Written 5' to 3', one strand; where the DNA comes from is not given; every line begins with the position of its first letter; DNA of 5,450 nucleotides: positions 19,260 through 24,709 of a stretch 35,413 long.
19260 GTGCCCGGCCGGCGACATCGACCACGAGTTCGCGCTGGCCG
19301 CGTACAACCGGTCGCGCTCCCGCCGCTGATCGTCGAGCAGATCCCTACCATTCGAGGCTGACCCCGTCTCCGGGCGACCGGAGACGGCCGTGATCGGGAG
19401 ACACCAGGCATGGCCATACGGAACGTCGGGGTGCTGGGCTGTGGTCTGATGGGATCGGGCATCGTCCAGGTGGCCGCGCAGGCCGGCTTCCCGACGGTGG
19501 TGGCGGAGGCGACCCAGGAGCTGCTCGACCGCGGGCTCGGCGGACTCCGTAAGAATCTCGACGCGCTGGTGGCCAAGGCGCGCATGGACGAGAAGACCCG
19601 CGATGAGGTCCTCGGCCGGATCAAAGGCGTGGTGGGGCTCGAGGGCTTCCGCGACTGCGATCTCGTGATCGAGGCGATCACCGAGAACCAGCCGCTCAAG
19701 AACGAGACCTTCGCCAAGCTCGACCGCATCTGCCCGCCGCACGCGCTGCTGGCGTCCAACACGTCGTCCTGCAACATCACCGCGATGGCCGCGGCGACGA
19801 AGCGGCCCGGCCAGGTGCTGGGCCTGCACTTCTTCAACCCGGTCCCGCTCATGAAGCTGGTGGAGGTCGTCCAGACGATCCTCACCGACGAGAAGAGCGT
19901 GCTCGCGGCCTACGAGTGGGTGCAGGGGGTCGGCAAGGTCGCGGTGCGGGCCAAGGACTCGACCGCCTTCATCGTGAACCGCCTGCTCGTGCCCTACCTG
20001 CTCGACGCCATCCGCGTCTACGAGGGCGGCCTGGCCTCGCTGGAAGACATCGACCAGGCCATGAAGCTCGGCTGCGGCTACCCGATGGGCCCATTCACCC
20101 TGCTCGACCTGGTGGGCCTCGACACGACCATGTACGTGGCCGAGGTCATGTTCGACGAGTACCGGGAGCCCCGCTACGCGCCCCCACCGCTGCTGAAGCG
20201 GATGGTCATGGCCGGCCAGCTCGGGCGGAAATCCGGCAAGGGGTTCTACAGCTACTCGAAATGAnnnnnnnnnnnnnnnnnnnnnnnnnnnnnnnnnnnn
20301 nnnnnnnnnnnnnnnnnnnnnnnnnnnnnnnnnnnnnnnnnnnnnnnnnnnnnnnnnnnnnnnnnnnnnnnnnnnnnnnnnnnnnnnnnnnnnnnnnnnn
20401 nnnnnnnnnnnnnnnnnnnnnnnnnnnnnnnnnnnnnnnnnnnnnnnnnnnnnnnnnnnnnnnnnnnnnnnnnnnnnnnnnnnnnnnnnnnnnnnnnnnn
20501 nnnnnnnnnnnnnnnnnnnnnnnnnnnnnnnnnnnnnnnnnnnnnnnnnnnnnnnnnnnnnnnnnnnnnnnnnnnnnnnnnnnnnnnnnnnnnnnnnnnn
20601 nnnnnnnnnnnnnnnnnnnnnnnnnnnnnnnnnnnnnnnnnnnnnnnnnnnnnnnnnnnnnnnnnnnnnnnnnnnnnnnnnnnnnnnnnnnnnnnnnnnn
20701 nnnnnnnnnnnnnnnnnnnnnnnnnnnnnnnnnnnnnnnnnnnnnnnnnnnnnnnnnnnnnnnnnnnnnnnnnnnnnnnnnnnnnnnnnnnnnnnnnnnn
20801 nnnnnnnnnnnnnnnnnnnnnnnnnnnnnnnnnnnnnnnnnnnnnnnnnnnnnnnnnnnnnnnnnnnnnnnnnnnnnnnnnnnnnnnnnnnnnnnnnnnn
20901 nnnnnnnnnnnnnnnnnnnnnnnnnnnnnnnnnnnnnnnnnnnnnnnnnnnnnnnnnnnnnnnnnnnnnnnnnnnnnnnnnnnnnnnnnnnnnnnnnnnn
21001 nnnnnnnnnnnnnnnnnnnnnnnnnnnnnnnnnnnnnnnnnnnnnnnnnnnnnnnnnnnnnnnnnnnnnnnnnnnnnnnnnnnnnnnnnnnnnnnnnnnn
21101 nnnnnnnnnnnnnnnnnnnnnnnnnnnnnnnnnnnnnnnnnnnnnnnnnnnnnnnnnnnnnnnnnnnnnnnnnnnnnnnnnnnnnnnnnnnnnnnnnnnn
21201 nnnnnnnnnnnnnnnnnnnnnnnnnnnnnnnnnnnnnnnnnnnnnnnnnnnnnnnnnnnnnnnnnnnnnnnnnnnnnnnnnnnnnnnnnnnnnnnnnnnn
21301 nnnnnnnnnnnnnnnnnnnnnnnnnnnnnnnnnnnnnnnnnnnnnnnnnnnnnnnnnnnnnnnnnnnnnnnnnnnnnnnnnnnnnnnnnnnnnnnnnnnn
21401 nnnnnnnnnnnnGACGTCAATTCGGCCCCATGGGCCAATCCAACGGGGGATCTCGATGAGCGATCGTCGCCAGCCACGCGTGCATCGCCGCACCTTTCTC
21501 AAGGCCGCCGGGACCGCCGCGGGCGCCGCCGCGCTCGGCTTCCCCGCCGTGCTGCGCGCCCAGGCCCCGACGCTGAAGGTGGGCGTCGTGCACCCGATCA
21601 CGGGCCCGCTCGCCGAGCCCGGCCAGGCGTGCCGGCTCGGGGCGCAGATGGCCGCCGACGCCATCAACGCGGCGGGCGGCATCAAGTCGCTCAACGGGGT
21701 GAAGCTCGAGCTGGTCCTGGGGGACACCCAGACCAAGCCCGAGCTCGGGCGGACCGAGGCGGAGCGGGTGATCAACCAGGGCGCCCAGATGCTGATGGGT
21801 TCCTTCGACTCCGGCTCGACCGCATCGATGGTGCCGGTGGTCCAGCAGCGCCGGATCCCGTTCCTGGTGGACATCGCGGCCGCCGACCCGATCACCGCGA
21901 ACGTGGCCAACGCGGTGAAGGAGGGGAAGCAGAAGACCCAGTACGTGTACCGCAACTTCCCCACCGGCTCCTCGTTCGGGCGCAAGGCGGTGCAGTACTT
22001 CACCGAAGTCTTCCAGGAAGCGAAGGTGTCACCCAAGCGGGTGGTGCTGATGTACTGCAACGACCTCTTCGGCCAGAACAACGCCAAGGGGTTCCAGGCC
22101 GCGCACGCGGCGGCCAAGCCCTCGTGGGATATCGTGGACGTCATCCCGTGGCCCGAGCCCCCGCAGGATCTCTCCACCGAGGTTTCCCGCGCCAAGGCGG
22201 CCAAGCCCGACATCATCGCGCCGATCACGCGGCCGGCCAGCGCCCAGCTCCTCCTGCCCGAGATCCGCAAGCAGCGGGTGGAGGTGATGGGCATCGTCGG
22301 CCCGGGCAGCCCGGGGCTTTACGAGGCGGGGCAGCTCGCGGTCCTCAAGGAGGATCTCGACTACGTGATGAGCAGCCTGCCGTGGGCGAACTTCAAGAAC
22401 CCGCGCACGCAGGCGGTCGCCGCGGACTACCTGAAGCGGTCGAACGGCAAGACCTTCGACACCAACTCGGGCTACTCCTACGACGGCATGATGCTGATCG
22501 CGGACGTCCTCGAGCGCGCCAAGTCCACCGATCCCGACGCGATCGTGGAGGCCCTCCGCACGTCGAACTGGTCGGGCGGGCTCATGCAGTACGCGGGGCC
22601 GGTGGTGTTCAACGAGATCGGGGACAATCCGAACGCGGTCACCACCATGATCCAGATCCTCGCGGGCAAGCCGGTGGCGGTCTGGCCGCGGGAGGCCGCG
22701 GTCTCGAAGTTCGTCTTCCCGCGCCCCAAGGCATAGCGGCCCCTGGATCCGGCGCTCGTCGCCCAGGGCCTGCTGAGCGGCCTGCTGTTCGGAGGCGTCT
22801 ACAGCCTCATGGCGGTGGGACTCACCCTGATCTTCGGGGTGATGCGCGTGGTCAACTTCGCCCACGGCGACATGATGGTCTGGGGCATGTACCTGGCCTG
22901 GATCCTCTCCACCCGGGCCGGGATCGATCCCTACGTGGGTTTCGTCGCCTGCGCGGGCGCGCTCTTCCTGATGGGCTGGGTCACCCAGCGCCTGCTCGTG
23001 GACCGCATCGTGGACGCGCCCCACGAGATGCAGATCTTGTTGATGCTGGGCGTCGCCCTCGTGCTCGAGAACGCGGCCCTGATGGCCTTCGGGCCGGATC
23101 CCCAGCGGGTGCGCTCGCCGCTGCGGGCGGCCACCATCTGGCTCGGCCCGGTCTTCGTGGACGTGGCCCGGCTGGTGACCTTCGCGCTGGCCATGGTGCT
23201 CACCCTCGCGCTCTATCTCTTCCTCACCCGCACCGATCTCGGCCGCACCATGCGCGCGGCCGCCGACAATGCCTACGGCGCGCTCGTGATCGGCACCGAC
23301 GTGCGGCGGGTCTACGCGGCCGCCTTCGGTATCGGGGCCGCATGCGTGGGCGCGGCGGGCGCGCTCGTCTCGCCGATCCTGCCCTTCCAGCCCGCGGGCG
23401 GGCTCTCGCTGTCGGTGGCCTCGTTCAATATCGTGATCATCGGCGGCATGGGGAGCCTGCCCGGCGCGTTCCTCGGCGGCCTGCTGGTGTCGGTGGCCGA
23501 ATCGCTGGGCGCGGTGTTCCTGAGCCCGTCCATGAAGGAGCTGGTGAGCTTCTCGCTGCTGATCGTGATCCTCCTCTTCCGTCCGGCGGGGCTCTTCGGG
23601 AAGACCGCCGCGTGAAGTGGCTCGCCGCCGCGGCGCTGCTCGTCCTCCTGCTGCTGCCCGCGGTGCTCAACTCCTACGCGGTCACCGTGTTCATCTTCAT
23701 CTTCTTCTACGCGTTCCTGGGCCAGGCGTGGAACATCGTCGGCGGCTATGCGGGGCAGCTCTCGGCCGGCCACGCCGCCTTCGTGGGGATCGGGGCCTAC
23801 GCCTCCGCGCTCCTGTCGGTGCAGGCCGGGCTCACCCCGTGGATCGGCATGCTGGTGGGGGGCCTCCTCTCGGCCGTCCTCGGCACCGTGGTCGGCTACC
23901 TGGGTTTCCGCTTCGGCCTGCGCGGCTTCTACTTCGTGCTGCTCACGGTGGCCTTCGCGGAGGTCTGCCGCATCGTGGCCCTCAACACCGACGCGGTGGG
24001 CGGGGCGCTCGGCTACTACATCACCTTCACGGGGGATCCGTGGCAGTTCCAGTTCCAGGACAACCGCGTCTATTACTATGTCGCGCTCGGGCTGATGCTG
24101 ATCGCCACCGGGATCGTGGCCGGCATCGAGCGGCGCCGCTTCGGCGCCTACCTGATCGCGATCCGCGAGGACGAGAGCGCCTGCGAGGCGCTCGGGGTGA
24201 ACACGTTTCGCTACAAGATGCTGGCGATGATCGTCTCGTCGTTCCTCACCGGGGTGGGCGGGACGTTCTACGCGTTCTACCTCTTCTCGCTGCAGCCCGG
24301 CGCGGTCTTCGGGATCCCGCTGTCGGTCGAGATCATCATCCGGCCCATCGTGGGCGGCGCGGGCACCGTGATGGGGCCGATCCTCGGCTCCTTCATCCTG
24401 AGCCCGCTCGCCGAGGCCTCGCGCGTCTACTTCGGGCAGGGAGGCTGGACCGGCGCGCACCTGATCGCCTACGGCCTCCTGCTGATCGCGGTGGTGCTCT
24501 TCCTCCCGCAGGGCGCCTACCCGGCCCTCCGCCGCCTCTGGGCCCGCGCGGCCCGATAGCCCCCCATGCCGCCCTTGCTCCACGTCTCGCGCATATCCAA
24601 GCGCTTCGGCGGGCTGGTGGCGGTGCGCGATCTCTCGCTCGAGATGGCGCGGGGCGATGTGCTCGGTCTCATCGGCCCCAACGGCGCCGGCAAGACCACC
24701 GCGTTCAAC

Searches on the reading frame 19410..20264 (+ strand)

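Call 48: search_protein_families(library=pfam, proteins=[window:19410-20264:+], max_evalue=0.001)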
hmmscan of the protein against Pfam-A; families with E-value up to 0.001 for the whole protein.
window:19410-20264:+ (284 aa): 2 families
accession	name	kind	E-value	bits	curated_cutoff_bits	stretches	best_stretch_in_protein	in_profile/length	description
PF02737.24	3HCDH_N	-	1.7e-59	201.2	22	1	5-183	1-179/180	3-hydroxyacyl-CoA dehydrogenase, NAD binding domain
PF00725.27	3HCDH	-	2.1e-36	124.7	22.1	1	187-282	2-97/97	3-hydroxyacyl-CoA dehydrogenase, C-terminal domain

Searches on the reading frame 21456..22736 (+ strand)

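Call 48: search_protein_families(library=pfam, proteins=[window:21456-22736:+], max_evalue=0.001)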
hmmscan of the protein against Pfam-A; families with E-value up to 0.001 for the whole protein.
window:21456-22736:+ (426 aa): 4 families
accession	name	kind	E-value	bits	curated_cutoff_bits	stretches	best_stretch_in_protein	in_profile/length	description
PF13458.12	Peripla_BP_6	-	4.4e-52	178.3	31.7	1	39-385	1-322/343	Periplasmic binding protein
PF13433.12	Peripla_BP_5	-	4.3e-13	49.5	27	1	40-132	1-91/363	Periplasmic binding protein domain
PF01094.35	ANF_receptor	-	2.6e-09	37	25.4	1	59-400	2-349/353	Receptor family ligand binding region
PF10518.14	TAT_signal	-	0.0009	19.5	22.7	0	9-28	2-21/21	TAT (twin-arginine translocation) pathway signal sequence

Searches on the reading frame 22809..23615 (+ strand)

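Call 48: search_protein_families(library=pfam, proteins=[window:22809-23615:+], max_evalue=0.001)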
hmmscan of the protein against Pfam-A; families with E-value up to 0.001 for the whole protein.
window:22809-23615:+ (268 aa): 1 family
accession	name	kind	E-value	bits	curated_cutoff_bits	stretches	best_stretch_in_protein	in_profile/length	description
PF02653.21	BPD_transp_2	-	1.8e-35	122.8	26.8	1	1-255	15-269/269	Branched-chain amino acid transport system / permease component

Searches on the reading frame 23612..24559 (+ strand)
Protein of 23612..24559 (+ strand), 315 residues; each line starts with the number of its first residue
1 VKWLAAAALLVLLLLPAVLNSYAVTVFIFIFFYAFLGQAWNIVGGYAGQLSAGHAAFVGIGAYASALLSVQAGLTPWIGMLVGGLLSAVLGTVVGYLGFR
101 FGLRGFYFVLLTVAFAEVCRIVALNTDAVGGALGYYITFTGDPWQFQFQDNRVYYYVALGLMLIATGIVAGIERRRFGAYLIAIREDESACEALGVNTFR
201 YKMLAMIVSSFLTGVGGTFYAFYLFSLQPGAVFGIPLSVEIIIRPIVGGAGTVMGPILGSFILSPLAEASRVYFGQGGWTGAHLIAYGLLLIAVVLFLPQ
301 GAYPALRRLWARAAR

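Call 49: search_protein_families(library=pfam, proteins=[window:23612-24559:+], max_evalue=0.001)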
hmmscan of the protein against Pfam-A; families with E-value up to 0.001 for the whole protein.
window:23612-24559:+ (315 aa): 1 family
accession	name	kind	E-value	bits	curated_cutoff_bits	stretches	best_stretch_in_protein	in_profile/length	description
PF02653.21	BPD_transp_2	-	1.1e-33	117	26.8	1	24-294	3-268/269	Branched-chain amino acid transport system / permease component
